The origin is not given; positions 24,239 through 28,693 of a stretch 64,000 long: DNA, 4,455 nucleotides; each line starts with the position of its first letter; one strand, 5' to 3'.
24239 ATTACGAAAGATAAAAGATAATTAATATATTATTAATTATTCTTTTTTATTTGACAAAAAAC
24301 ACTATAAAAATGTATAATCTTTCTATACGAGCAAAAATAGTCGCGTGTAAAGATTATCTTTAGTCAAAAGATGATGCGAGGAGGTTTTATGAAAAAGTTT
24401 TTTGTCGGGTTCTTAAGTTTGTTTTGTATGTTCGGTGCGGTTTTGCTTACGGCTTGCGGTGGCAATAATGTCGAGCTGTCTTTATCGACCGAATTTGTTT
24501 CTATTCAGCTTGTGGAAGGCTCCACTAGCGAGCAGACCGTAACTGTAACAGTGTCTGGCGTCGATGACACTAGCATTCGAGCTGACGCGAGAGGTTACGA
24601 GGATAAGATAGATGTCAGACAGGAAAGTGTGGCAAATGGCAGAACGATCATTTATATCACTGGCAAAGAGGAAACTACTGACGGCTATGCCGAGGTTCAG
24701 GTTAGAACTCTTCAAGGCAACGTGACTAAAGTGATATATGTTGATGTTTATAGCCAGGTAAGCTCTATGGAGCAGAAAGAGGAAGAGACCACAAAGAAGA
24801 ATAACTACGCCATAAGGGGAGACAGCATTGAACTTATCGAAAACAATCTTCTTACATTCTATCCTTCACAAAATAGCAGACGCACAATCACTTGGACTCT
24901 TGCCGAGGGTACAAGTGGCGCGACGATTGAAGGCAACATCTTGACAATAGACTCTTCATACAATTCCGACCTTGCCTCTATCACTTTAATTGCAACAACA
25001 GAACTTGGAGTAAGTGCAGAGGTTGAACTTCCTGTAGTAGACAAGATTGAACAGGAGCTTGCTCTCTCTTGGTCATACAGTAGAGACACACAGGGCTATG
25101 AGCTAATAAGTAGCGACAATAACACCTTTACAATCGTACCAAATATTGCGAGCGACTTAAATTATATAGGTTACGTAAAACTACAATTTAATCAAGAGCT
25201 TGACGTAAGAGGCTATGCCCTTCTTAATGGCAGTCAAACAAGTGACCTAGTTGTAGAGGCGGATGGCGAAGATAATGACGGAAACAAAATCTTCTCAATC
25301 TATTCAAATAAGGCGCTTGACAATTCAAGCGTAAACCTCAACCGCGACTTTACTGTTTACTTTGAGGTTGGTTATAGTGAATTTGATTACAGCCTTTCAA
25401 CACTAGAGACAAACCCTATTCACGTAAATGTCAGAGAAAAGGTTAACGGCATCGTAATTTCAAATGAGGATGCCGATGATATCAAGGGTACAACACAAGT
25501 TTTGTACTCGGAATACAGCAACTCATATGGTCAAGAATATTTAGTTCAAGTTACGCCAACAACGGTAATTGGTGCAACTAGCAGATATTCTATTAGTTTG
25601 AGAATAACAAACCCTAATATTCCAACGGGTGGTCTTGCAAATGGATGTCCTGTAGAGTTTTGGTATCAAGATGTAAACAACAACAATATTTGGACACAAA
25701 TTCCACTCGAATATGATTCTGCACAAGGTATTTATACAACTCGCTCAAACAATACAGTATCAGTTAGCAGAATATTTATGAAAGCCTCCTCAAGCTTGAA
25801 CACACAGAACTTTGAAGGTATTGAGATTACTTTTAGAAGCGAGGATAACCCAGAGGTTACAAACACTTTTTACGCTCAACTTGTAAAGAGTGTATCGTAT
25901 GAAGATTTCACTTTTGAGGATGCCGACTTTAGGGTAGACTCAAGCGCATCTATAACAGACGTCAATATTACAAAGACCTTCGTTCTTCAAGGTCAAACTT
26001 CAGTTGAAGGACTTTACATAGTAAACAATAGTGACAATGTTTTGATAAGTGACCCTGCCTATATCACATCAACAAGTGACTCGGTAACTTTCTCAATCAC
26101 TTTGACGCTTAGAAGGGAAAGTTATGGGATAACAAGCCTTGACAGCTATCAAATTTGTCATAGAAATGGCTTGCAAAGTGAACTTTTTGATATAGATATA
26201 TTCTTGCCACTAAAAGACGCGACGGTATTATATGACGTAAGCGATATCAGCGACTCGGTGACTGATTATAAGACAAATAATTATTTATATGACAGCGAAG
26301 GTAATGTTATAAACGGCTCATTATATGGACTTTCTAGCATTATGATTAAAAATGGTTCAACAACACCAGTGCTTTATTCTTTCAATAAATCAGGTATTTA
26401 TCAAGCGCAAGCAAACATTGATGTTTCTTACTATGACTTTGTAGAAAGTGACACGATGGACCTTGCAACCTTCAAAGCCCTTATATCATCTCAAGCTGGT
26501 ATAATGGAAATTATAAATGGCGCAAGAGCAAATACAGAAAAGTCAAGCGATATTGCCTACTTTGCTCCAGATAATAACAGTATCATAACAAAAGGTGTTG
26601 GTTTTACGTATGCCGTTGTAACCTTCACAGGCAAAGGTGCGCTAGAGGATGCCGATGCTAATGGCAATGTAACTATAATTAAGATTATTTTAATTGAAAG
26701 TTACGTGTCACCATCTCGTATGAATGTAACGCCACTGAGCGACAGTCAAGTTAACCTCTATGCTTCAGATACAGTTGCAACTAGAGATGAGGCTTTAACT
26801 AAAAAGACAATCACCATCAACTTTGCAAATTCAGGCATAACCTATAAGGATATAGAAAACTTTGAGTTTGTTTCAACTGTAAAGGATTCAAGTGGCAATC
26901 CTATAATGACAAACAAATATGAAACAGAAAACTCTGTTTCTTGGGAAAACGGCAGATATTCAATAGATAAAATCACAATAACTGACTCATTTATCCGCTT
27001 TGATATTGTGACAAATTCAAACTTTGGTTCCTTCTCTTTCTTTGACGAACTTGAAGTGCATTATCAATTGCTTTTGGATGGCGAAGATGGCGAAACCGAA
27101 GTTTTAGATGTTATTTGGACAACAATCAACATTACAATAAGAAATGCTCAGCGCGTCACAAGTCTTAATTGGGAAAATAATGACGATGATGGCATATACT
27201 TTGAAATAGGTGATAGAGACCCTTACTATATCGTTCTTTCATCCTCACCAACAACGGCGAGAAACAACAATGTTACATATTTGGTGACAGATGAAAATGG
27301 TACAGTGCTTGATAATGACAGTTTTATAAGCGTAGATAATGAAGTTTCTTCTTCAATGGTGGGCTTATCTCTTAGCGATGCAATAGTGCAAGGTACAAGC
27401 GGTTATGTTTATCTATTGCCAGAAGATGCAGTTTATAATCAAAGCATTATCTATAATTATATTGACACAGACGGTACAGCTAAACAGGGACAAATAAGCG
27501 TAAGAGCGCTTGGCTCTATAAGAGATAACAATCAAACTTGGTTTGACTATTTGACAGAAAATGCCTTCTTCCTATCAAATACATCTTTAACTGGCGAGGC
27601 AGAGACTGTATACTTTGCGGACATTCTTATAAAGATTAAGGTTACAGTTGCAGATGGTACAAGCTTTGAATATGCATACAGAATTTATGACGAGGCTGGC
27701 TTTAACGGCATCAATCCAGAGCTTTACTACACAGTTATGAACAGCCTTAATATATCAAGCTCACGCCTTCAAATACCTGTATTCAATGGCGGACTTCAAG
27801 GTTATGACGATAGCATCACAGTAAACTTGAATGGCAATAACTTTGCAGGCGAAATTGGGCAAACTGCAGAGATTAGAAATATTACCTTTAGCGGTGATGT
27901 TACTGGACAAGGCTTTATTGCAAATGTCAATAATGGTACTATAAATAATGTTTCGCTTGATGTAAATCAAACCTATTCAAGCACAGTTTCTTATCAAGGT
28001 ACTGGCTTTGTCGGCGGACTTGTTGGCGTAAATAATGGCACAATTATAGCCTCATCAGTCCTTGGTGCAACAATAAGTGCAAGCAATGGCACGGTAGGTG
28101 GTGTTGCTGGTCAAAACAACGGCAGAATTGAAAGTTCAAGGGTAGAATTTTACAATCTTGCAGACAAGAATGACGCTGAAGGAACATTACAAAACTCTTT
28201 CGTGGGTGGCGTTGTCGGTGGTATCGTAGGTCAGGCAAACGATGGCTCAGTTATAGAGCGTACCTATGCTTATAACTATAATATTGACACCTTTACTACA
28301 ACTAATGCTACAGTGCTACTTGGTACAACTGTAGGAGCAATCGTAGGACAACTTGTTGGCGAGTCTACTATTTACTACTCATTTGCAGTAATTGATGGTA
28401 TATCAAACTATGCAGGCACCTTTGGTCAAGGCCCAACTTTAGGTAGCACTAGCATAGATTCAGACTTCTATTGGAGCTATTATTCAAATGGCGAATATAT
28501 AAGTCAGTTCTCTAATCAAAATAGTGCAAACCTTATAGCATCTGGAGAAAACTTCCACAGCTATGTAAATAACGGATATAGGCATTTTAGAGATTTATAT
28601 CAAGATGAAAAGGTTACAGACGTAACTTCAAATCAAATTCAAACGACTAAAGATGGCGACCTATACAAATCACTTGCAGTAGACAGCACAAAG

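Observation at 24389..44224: Single 19.8-kb ORF encoding a roughly 6,600-aa GLUG-repeat lipoprotein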

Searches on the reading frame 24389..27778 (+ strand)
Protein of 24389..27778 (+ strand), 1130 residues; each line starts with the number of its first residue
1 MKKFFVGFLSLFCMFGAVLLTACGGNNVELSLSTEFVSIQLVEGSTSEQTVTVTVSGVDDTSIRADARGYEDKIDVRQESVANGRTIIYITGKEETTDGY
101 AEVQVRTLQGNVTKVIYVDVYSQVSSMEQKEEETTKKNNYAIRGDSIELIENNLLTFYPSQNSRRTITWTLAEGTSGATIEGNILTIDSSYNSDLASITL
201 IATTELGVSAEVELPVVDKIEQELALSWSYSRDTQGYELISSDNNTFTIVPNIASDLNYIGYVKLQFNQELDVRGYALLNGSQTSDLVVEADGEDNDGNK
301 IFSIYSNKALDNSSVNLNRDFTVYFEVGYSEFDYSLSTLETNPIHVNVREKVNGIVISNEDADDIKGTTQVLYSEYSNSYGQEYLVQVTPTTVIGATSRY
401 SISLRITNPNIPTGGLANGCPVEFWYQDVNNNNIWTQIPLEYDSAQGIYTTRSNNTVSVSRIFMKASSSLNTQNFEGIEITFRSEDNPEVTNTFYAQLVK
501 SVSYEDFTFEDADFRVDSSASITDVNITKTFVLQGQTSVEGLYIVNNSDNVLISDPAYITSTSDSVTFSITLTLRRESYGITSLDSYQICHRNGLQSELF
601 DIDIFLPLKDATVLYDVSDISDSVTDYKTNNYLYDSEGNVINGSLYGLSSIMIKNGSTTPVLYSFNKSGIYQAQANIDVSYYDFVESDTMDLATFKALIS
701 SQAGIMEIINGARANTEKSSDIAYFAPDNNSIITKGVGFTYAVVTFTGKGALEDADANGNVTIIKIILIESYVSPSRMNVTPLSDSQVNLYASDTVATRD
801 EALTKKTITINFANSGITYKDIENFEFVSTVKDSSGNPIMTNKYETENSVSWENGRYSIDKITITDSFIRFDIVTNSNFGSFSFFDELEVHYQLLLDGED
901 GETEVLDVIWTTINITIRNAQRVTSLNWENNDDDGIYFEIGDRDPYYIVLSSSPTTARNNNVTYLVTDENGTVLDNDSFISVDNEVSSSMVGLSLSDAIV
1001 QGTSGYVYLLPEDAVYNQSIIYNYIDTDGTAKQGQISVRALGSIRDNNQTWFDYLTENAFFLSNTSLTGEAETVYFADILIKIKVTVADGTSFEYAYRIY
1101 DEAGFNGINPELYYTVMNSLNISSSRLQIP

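Call 38: search_solved_structures(query=A2, max_evalue=1)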
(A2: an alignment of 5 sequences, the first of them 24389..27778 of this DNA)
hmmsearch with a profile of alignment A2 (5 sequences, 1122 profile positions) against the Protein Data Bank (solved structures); distinct sequences matched with E-value up to 1: 0.

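Call 43: find_homologous_proteins(query=window:24389-27778:+, max_evalue=0.001)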
Query window:24389-27778:+: 8000 candidates shared short words with the query, none scored E <= 0.001.

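Call 109: search_protein_families(library=pfam, alignment_id=A2, max_evalue=1)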
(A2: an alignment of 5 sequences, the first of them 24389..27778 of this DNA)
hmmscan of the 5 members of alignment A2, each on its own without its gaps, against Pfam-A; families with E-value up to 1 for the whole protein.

A. member 1, window:24389-27778:+ (1130 aa): 0 families

B. families by the number of members that match (of 5 scanned): 2 families
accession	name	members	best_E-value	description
PF16339.10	DUF4969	1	0.0026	Domain of unknown function (DUF4969)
PF18832.6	LPD18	1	0.014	Large polyvalent protein-associated domain 18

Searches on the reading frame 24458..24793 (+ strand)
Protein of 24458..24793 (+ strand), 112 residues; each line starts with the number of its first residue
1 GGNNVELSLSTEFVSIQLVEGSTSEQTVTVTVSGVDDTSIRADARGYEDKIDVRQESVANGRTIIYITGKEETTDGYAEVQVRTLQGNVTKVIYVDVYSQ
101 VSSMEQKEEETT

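Call 107: search_solved_structures(query=A6, max_evalue=10)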
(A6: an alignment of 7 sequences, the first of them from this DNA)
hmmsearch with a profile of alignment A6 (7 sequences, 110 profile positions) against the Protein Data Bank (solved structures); distinct sequences matched with E-value up to 10: 2.
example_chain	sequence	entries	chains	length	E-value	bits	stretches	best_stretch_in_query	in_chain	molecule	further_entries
6cjz_A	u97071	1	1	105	1.5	12.2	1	41-80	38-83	Amoebiasin-1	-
5swk_C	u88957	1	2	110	1.8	12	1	41-80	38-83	De novo protein based on the inhibitor Amoebiasin-1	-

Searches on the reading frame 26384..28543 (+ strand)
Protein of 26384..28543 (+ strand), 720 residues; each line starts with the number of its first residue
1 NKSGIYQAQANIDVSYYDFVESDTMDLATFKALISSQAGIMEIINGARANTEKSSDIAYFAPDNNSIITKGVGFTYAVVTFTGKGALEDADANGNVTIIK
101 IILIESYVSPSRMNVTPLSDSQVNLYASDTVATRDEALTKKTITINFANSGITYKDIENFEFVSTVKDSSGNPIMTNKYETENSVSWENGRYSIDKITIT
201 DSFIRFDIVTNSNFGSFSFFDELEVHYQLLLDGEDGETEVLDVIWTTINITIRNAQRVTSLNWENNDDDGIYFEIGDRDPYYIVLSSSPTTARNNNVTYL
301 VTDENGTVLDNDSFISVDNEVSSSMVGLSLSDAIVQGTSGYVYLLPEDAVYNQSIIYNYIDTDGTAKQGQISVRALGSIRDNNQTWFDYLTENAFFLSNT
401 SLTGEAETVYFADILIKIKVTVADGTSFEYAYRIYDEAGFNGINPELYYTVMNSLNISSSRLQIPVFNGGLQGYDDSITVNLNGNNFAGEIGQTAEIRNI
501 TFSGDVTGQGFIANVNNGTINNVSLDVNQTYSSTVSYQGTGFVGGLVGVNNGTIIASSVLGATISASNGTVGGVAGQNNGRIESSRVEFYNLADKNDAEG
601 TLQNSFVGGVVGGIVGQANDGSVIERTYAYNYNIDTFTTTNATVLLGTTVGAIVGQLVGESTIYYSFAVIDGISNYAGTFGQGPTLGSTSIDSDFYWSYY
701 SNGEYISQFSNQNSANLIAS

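Call 66: search_protein_families(library=pfam, proteins=[window:26384-28543:+], max_evalue=5)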
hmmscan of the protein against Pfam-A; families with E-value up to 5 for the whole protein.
window:26384-28543:+ (720 aa): 3 families
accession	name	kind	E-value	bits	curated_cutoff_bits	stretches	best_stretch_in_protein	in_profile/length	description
PF07581.17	Glug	-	0.023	15.5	20.5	1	567-587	1-23/28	The GLUG motif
PF13488.11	Gly-zipper_Omp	-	1.5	9.2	25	2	606-620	29-43/46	Glycine zipper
PF18877.6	SSSPR-51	-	2.3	8.6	27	1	155-172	24-41/48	SSSPR-51 domain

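Call 98: search_protein_families(library=phrogs, proteins=[window:26384-28543:+], max_evalue=0.01)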
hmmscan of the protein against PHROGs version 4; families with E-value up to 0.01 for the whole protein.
window:26384-28543:+ (720 aa): 0 families
